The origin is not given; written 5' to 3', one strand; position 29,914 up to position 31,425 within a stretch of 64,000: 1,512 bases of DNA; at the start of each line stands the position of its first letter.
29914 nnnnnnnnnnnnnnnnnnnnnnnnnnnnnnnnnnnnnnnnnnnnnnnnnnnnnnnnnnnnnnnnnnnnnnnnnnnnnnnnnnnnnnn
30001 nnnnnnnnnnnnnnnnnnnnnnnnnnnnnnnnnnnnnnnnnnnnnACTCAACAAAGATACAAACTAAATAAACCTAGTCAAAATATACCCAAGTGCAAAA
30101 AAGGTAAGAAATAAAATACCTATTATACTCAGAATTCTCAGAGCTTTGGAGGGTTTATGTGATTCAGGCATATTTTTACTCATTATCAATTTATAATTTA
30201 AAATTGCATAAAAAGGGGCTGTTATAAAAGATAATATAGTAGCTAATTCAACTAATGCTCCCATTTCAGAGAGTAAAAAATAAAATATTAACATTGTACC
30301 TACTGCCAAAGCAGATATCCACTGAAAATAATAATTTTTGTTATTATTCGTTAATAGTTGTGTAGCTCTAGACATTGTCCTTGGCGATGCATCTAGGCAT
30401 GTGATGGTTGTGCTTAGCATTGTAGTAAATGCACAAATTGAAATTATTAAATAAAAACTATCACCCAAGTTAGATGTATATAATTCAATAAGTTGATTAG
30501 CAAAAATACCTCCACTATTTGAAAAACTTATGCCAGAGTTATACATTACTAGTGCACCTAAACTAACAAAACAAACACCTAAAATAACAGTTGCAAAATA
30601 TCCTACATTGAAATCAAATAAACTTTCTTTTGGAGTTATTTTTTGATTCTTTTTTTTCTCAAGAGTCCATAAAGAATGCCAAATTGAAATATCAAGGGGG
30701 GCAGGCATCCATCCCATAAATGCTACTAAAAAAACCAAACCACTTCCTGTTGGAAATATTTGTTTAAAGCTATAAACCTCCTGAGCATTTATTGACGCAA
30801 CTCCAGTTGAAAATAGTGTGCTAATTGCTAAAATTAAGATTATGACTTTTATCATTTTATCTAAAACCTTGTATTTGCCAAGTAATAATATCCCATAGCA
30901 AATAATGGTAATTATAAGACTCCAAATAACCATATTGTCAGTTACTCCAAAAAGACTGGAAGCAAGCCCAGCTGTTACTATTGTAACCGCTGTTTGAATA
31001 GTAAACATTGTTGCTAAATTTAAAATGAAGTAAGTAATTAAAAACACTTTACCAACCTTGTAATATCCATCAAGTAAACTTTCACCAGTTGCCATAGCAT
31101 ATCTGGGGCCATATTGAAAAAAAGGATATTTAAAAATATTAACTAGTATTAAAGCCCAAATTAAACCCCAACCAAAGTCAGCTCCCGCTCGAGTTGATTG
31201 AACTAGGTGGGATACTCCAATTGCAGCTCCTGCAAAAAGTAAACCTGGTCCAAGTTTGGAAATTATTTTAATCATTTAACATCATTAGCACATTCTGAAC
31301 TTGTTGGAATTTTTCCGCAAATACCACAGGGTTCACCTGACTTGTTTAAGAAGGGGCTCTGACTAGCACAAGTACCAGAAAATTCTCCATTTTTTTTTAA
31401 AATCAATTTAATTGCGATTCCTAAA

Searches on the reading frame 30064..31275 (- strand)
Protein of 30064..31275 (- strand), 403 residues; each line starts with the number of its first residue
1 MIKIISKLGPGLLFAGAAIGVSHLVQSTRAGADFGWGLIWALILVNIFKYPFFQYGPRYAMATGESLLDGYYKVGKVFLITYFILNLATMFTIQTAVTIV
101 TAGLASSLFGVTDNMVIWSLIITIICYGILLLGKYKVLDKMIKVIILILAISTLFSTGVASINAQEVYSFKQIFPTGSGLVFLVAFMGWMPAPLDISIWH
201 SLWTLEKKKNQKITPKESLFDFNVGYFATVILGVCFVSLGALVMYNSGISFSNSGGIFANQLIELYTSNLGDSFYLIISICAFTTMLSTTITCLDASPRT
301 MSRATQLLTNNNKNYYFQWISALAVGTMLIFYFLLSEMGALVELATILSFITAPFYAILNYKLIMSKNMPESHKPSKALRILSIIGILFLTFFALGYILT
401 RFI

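Call 70: search_protein_families(library=pfam, proteins=[window:30064-31275:-], max_evalue=0.001)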
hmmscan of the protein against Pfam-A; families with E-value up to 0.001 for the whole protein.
window:30064-31275:- (403 aa): 1 family
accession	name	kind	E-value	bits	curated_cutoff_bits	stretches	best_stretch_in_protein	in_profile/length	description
PF01566.24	Nramp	-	1.5e-15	57.5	29.8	1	28-368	5-348/357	Natural resistance-associated macrophage protein-like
